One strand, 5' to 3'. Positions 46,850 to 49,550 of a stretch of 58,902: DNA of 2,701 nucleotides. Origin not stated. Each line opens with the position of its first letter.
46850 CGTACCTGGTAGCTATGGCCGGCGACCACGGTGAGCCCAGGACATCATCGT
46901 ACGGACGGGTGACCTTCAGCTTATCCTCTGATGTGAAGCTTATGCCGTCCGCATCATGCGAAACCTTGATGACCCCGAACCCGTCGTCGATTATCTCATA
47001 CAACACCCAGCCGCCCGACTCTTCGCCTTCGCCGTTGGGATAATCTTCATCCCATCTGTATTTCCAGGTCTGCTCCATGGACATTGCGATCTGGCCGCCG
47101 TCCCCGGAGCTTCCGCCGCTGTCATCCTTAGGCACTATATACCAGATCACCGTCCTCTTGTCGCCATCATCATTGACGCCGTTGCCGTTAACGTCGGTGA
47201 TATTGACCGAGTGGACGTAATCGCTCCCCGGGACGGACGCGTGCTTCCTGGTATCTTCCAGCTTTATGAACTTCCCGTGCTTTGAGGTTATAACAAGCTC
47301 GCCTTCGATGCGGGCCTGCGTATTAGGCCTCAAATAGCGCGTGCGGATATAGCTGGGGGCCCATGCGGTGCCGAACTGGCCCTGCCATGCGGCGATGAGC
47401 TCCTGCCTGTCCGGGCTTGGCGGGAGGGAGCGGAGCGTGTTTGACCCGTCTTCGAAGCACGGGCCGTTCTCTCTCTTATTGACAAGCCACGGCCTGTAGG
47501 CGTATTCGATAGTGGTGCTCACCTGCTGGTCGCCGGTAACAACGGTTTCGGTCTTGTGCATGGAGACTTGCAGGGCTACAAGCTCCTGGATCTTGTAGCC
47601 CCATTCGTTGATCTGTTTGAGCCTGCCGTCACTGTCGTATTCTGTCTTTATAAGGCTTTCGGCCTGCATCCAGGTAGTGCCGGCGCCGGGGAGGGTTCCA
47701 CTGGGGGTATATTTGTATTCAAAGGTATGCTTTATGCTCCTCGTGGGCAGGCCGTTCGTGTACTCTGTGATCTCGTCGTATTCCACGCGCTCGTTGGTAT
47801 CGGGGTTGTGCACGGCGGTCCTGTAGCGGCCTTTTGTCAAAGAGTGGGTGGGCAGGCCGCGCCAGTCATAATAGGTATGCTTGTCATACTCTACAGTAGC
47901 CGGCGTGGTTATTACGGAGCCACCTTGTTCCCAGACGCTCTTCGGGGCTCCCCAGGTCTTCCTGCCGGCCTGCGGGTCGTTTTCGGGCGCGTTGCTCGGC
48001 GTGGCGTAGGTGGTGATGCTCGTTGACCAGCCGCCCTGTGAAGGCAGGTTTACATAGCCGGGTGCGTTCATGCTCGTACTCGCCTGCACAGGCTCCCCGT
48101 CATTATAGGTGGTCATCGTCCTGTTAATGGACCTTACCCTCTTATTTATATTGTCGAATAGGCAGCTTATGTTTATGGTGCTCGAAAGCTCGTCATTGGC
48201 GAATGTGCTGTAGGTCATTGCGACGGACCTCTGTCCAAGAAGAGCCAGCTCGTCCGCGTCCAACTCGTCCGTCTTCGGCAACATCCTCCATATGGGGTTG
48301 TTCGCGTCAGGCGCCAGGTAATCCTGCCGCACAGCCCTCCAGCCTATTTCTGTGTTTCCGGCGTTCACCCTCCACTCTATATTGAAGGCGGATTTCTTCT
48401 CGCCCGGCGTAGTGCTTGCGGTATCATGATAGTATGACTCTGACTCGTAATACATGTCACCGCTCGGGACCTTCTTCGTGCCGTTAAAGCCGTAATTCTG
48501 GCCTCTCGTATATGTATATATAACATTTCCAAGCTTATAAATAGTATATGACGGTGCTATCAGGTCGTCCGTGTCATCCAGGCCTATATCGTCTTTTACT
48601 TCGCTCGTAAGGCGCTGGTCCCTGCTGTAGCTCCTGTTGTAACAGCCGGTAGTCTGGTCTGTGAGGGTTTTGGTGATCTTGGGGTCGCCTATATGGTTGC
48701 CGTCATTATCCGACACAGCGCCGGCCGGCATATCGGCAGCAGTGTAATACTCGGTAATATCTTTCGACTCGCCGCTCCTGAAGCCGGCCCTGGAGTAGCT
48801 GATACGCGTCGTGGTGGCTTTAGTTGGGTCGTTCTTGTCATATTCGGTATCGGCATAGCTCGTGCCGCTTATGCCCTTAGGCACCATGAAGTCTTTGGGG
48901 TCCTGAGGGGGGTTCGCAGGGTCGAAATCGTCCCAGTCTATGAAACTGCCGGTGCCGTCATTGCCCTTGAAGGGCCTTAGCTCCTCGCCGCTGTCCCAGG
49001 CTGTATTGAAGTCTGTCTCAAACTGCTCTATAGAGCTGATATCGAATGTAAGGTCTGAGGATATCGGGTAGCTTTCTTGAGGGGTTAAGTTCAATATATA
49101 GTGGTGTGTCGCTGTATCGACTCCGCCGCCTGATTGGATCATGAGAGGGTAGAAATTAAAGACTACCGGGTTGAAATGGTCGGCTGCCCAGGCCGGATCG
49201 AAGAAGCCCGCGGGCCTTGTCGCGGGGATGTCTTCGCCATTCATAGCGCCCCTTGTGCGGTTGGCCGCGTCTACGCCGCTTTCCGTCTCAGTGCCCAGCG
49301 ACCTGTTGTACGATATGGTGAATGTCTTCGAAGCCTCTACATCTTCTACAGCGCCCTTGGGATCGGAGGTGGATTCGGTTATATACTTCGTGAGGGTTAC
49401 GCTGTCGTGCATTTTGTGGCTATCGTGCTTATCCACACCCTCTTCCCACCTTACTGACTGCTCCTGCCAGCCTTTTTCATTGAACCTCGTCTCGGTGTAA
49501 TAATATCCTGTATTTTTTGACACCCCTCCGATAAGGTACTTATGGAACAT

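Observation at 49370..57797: A ~2,800-aa array of an apparently undescribed hairpin repeat with hierarchical organisation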

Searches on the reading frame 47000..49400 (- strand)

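Call 25: search_protein_families(library=pfam, proteins=[window:47000-49400:-], max_evalue=10)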
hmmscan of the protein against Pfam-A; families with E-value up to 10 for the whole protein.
window:47000-49400:- (800 aa): 0 families
